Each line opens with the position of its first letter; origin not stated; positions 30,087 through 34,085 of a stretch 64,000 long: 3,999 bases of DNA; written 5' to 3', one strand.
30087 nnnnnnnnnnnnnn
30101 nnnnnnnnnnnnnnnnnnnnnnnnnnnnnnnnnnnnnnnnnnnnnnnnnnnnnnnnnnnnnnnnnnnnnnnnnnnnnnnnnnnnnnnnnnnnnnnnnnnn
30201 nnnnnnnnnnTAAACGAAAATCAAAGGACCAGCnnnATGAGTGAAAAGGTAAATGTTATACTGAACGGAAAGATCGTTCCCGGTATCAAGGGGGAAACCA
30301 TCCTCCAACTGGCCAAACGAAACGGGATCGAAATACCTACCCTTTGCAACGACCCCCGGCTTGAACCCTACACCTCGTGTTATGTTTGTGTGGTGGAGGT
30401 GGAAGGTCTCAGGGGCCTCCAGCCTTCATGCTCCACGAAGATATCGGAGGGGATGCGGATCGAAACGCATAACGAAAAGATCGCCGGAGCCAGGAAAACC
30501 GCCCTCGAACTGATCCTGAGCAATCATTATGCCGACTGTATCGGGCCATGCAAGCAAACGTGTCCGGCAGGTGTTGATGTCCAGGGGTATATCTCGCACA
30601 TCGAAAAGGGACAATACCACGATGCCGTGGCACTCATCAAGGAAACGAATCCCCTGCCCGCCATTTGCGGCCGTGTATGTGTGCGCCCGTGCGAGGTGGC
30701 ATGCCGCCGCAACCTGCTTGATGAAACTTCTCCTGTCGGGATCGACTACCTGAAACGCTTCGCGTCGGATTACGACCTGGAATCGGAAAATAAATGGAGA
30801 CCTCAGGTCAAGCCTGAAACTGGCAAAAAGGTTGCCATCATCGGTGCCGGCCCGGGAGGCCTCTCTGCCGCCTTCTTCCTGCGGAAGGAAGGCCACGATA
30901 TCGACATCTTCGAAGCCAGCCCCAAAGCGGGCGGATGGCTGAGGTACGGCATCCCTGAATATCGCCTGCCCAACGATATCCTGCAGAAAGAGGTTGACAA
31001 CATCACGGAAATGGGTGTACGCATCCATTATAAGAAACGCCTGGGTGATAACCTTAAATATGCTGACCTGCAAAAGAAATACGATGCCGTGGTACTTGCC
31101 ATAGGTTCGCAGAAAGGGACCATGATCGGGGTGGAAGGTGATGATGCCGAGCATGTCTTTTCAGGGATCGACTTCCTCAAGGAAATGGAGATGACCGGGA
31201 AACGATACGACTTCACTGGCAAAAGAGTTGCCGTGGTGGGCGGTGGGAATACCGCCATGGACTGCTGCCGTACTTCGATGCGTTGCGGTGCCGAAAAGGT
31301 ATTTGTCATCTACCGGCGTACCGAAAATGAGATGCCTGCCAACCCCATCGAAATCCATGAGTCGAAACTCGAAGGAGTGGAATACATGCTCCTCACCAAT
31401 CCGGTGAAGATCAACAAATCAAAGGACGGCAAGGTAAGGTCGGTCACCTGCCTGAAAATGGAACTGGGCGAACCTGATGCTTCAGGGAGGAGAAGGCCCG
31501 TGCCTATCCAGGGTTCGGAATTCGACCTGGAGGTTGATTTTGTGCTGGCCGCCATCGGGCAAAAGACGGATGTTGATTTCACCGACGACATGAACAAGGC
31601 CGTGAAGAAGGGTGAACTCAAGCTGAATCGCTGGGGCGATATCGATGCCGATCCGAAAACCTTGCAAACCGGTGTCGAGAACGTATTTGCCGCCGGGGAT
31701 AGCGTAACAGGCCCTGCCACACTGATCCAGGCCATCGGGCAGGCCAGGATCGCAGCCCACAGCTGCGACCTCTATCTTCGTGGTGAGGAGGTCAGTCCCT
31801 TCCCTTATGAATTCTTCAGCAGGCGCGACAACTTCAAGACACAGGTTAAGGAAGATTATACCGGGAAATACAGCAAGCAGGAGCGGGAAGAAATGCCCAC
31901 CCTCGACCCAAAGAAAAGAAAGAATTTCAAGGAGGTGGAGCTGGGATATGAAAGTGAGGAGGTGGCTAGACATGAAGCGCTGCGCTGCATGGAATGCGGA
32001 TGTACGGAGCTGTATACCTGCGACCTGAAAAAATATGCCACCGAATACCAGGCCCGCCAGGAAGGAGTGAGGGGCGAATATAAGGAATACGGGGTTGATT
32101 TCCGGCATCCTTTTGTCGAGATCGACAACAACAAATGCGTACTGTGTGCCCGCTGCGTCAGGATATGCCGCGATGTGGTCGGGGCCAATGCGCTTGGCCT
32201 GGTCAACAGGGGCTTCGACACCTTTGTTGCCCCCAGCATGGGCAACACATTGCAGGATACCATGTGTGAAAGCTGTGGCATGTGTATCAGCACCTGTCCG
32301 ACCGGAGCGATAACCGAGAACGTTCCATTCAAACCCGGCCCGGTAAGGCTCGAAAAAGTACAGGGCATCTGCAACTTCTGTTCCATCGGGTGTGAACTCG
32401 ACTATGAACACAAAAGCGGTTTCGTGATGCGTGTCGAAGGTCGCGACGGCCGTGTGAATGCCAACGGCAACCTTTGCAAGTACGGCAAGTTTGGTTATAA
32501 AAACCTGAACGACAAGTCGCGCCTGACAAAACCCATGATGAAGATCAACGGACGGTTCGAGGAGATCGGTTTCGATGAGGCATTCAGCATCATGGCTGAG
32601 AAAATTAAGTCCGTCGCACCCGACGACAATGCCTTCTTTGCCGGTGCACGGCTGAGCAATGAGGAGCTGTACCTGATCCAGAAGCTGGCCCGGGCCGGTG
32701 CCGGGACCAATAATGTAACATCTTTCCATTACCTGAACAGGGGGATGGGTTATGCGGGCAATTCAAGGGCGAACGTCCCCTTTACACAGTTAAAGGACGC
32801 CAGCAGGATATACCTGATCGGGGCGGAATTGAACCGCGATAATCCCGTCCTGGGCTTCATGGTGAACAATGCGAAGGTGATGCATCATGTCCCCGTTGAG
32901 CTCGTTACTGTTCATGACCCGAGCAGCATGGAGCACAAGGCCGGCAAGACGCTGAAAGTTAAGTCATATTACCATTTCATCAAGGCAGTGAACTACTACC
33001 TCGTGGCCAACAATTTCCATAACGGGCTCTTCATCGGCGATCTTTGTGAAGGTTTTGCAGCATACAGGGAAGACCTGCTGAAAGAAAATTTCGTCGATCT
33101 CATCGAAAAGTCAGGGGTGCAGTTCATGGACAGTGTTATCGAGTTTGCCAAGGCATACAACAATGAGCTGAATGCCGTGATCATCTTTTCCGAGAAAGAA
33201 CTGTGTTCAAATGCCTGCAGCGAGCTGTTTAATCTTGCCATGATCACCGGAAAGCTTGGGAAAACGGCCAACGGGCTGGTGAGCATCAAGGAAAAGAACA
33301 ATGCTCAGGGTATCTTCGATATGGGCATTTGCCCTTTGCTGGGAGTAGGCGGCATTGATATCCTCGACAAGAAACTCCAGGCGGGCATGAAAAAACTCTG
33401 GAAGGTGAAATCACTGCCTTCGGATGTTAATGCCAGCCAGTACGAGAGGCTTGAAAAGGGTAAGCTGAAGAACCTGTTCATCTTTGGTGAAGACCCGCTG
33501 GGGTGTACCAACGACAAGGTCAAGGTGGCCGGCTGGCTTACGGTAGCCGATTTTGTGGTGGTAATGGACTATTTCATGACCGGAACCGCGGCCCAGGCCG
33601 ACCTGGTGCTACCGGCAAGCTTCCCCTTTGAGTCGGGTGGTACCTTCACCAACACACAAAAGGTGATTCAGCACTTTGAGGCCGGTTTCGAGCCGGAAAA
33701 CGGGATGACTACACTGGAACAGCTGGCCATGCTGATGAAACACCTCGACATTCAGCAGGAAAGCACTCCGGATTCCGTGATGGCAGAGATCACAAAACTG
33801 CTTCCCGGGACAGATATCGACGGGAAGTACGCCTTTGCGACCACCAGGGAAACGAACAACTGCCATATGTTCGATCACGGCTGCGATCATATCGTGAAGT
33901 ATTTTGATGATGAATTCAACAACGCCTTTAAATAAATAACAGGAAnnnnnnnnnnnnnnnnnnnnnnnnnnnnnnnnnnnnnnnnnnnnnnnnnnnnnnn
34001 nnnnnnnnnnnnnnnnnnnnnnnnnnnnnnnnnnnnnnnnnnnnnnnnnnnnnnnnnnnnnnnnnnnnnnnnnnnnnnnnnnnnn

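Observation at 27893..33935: NuoE/NuoF-like pair plus a 1232-aa subunit in which a GltD-like NAD(P)H module is inserted into a NuoG/FdhA-like scaffold that lacks the catalytic Cys/Sec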

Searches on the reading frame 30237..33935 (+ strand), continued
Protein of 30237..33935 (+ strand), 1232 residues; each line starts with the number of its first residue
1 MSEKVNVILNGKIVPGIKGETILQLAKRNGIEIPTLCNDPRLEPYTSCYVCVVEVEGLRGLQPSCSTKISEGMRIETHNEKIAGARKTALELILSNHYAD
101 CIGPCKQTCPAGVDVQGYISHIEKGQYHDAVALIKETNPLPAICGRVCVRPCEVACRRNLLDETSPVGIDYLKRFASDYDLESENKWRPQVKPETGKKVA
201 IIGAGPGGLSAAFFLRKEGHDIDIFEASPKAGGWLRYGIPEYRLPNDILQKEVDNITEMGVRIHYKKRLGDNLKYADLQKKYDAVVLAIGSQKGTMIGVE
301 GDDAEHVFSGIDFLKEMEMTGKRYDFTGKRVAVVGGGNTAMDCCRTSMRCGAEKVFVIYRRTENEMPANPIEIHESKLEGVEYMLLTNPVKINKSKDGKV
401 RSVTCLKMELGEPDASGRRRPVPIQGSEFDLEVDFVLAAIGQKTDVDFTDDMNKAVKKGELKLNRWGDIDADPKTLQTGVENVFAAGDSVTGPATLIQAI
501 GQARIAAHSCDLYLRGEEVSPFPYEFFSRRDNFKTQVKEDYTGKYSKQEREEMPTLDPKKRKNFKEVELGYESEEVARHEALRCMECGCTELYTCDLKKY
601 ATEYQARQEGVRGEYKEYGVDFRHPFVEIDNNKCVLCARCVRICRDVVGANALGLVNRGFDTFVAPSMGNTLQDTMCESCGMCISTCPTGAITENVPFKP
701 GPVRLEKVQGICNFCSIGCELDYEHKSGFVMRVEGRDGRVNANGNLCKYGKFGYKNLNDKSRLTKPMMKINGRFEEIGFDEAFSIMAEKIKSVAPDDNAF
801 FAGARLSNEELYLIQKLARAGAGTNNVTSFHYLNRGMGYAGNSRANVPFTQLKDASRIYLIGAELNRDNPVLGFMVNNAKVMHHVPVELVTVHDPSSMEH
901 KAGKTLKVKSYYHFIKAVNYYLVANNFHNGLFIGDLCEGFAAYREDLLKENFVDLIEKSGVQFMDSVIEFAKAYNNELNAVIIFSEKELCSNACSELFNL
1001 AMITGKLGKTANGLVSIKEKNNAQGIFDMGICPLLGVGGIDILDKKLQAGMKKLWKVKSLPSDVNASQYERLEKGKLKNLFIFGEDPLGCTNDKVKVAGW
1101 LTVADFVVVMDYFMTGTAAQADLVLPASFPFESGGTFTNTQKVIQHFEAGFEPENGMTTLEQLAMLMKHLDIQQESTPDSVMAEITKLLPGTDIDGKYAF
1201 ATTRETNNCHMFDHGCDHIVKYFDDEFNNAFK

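Call 26: find_related_loci(query=window:30237-33935:+, collection=genome_contigs, flank=8000)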
Query window:30237-33935:+ (1232 aa) in genome_contigs; peptide patterns used: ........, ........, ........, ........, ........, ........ (x = any residue, [..] = any of these).
52 stretches matched a pattern; 33 encode a relative of the query (tblastn E <= 1e-3); 33 distinct loci.
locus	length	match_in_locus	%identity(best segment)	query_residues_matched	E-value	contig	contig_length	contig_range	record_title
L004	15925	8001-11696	84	1-1232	0e+0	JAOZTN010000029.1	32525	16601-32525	MAG: Bacteroidales bacterium isolate GMC8_bin_15 GMC8_647_length_32525_cov_17.538097, whole genome shotgun sequence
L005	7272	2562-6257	83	1-1232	0e+0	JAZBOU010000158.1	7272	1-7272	MAG: Bacteroidales bacterium isolate bin.552 k117_5865617, whole genome shotgun sequence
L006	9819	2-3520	88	59-1231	0e+0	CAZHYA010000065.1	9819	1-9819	MAG TPA_asm: uncultured Bacteroidales bacterium isolate binchicken_co42_12 genome assembly, contig: NODE_11663_length_98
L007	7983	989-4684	82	1-1232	0e+0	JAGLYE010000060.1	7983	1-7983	MAG: Bacteroidales bacterium isolate RS_13_16 ZL320.bin.16.fa_60, whole genome shotgun sequence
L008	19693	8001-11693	80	1-1231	0e+0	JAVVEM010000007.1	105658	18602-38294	MAG: Bacteroidales bacterium isolate TamC13-21 NODE_130_length_105658_cov_12.853224, whole genome shotgun sequence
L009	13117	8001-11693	80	1-1231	0e+0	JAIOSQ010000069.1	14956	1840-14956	MAG: Bacteroidales bacterium isolate SMBSF48 bin_32_k127_582748, whole genome shotgun sequence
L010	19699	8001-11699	71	1-1232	0e+0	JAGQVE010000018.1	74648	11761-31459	MAG: Bacteroidales bacterium isolate HKST-UBA07 NODE_18_length_74648_cov_10.024768, whole genome shotgun sequence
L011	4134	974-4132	84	1-1053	0e+0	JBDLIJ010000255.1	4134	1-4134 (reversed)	MAG: Bacteroidota bacterium isolate MAG023 MAG023_255, whole genome shotgun sequence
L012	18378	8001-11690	72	1-1231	0e+0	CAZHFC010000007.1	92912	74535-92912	MAG TPA_asm: uncultured Bacteroidales bacterium isolate SRP241341_co1_62 genome assembly, contig: NODE_305_length_92912_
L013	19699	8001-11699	69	1-1232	0e+0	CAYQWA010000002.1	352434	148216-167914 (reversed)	MAG TPA_asm: uncultured Bacteroidales bacterium isolate SRP077602_co7_588 genome assembly, contig: NODE_10_length_352434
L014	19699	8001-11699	69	1-1232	0e+0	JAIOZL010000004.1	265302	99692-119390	MAG: Bacteroidales bacterium isolate Tobar13.5m-G8 Tobar13-5m-C29, whole genome shotgun sequence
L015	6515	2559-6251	68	1-1232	0e+0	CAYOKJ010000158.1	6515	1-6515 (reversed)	MAG TPA_asm: uncultured Bacteroidales bacterium isolate binchicken_co49_109 genome assembly, contig: NODE_4819_length_65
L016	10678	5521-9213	68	1-1232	0e+0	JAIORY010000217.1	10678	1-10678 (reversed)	MAG: Bacteroidales bacterium isolate SMBSF30 20075_Bin_4_contigs_1_c_000000000498, whole genome shotgun sequence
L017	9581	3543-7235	68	1-1232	0e+0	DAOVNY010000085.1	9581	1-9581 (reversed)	MAG TPA_asm: Bacteroidales bacterium isolate CSMAG_1509 CSMAG_1509_k141_2558920_length_9581_cov_36.2716, whole genome sh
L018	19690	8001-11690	68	1-1232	0e+0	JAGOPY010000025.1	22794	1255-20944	MAG: Bacteroidales bacterium isolate Go_SlDig_bin_433 Go_SlDig_6340_length_22794_cov_53.810165, whole genome shotgun seq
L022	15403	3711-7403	66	1-1232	0e+0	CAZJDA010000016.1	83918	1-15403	MAG TPA_asm: uncultured Bacteroidales bacterium isolate SRP332253_co1_243 genome assembly, contig: NODE_259_length_83918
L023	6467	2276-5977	62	1-1232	0e+0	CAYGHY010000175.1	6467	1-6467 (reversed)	MAG TPA_asm: uncultured Oscillospiraceae bacterium isolate ERP113451_co2_28 genome assembly, contig: NODE_9523_length_64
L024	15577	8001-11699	61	1-1232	0e+0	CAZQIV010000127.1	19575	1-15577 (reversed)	MAG TPA_asm: uncultured Lentimicrobiaceae bacterium isolate SRP191223_co1_241 genome assembly, contig: NODE_2603_length_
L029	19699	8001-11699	71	1-1232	0e+0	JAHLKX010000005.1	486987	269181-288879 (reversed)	MAG: Bacteroidetes bacterium isolate MAG39 NODE_73_length_486987_cov_1477.011127, whole genome shotgun sequence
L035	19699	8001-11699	71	1-1232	0e+0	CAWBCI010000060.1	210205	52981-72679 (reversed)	MAG: uncultured Bacteroidales bacterium isolate MFD02923.bin.1.118 genome assembly, contig: contig_53460, whole genome s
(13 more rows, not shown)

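Call 56: list_cluster_members(proteins=[P0095, P0105, P0111, P0104, P0100, P0060])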
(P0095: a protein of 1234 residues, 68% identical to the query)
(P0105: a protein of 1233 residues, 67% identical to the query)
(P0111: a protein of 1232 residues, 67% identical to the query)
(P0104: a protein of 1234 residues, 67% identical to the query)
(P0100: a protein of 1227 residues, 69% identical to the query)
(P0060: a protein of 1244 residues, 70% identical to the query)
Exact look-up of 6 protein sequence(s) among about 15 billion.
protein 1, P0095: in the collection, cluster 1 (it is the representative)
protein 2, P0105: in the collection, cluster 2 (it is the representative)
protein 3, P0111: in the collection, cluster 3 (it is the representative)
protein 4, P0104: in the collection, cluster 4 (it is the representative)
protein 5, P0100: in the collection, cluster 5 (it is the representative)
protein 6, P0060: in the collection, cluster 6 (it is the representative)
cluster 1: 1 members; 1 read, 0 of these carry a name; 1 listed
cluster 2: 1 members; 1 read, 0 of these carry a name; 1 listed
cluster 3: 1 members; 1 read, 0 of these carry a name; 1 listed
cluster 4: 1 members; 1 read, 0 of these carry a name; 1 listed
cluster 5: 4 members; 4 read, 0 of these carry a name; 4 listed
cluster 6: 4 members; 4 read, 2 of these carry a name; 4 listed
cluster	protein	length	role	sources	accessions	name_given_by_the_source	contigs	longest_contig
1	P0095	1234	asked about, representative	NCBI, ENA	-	-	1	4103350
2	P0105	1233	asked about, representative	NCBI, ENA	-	-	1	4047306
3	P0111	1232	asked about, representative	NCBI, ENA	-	-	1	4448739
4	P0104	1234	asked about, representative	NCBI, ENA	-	-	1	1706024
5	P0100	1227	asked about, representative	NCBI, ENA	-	-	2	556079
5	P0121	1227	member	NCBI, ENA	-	-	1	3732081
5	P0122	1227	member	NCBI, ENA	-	-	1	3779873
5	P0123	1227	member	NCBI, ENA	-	-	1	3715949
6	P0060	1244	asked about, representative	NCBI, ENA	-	-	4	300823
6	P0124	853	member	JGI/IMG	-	formate dehydrogenase major subunit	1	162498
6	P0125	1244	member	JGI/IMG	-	formate dehydrogenase major subunit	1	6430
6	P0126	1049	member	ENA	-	-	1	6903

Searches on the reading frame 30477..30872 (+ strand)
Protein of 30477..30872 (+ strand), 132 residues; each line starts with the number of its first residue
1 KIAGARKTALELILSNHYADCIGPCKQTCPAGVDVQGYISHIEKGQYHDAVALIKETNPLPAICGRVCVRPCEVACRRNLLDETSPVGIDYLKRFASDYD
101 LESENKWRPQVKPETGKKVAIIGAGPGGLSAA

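Call 23: search_solved_structures(query=window:30477-30872:+, max_evalue=0.00001, show_alignments=5)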
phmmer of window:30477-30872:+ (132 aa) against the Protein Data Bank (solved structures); distinct sequences matched with E-value up to 0.00001: 12.
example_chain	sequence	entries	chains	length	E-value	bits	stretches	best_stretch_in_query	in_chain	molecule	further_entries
9n5u_A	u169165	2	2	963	2.4e-45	157.2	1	4-131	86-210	NfnA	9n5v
9bov_A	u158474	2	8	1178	1.2e-39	138.7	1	2-132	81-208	Molybdopterin oxidoreductase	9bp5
8oh5_C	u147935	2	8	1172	3.1e-38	134.2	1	4-132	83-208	Formate dehydrogenase-O, major subunit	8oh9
4ylf_B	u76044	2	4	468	3.9e-20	75.6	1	23-132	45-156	Dihydropyrimidine dehydrogenase subunit A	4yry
5vj7_A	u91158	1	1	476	5.8e-13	52.4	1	23-132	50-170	Oxidoreductase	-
5jca_L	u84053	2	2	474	1.1e-12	51.5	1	23-132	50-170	NADH-dependent Ferredoxin:NADP Oxidoreductase (NfnI) subunit alpha | NADH-dependent Ferredoxin:NADP Oxidoreductase subunit alpha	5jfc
7mfm_I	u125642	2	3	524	2.6e-12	50.2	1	29-132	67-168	Glutamate synthase (NADPH) small chain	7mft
1gt8_A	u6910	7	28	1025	1.1e-09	41.8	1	23-132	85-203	DIHYDROPYRIMIDINE DEHYDROGENASE | Dihydropyrimidine dehydrogenase [NADP(+)]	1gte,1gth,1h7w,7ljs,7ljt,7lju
7m31_A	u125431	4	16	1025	1.1e-09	41.8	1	23-132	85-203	Dihydropyrimidine dehydrogenase [NADP(+)]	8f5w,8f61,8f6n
1h7x_A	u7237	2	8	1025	1.1e-09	41.8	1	23-132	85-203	DIHYDROPYRIMIDINE DEHYDROGENASE | Dihydropyrimidine dehydrogenase [NADP(+)]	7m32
2vdc_G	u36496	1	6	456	3.7e-09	40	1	16-132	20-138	GLUTAMATE SYNTHASE [NADPH] SMALL CHAIN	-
6s6s_G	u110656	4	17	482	4.2e-09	39.9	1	16-132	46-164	Glutamate synthase [NADPH] small chain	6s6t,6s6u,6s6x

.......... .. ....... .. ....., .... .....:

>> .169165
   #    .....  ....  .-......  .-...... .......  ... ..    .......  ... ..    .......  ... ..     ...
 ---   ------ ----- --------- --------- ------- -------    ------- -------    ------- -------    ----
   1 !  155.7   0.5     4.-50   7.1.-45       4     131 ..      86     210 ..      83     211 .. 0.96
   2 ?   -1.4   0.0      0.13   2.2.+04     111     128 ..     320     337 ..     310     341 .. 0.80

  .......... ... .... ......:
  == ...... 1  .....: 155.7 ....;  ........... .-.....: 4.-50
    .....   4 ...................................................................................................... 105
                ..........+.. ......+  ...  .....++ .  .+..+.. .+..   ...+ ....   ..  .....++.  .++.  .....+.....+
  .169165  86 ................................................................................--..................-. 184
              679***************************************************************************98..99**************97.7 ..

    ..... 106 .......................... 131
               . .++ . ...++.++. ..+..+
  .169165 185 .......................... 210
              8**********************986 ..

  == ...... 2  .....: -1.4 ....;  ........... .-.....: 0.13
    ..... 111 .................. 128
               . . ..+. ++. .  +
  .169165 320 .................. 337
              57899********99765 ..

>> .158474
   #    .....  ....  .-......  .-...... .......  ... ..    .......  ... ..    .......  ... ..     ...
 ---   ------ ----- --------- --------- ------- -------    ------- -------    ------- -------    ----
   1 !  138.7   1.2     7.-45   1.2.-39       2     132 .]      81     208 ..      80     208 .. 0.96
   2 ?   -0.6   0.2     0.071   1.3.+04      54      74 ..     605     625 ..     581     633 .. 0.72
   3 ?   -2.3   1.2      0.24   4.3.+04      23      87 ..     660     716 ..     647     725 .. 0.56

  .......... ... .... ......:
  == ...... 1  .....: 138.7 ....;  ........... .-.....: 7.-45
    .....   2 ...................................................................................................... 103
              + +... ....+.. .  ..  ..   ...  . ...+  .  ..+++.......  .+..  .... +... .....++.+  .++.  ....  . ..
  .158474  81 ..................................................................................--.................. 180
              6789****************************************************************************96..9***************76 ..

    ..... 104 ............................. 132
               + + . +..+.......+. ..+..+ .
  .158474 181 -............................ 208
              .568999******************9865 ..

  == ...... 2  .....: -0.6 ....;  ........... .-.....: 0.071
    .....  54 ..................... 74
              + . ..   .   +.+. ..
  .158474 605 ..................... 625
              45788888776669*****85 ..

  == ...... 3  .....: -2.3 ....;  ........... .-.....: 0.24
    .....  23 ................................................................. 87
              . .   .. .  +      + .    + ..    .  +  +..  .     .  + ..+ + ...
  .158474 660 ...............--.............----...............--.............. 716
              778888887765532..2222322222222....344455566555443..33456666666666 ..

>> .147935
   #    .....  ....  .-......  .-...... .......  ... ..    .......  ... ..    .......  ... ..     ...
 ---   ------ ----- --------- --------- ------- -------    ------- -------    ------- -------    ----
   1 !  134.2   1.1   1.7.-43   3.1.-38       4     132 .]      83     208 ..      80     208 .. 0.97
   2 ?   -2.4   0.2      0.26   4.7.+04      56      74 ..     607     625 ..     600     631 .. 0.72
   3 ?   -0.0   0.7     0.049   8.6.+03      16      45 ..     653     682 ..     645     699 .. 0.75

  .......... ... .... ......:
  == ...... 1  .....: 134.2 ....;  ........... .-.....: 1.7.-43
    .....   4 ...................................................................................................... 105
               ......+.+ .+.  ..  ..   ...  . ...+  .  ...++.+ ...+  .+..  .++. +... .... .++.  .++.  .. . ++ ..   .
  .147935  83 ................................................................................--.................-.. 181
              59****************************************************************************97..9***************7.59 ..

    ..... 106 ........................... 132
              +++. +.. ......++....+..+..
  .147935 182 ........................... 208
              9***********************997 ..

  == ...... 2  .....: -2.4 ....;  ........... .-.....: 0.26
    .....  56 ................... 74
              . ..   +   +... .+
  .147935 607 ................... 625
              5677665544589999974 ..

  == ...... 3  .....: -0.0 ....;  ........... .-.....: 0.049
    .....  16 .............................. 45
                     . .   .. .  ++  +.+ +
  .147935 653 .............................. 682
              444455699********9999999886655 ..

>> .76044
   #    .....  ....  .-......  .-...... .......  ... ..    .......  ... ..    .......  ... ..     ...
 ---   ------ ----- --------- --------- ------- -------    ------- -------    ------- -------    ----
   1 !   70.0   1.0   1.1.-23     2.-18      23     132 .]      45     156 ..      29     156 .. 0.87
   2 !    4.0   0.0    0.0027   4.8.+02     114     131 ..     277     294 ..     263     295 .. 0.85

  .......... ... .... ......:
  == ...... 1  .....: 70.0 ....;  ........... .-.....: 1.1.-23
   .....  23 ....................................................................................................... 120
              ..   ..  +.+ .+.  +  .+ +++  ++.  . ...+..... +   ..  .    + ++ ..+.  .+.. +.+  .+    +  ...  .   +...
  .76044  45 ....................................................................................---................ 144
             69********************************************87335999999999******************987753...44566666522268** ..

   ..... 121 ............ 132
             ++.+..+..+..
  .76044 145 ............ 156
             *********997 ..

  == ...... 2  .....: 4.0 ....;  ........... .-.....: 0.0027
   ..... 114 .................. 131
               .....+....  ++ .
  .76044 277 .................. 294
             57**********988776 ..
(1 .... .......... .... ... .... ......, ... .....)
